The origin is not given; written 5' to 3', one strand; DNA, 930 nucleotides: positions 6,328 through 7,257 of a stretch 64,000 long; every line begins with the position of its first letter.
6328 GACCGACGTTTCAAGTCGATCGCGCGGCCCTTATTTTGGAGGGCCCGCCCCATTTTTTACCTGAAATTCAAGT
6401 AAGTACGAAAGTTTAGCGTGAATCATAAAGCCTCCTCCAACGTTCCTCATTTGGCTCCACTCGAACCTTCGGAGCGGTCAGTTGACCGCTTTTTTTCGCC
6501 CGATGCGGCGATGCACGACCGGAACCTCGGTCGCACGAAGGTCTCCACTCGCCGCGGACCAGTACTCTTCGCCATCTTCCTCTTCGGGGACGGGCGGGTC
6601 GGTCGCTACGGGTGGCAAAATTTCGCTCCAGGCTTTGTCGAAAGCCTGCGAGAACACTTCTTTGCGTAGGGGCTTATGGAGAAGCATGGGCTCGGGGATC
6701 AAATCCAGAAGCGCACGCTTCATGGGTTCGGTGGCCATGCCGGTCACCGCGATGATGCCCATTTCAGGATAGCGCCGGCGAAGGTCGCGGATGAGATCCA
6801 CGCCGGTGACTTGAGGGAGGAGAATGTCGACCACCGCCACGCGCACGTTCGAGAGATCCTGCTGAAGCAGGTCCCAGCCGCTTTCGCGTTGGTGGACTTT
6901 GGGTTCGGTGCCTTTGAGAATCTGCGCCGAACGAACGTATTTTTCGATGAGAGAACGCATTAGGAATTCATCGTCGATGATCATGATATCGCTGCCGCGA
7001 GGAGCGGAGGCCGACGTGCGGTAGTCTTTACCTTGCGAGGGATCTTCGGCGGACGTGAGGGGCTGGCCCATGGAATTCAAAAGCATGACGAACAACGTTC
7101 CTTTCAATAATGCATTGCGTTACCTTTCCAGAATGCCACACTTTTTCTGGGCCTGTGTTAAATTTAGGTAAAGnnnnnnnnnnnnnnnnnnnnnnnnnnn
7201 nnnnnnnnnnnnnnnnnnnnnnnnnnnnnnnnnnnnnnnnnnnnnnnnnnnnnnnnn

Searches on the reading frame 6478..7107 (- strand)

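Call 54: search_protein_families(library=pfam, proteins=[window:6478-7107:-], max_evalue=0.001)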
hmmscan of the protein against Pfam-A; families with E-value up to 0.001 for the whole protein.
window:6478-7107:- (209 aa): 1 family
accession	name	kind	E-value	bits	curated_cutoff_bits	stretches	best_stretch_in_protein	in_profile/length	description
PF00072.30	Response_reg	-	4.7e-12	46.5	30.2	1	41-150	1-104/111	Response regulator receiver domain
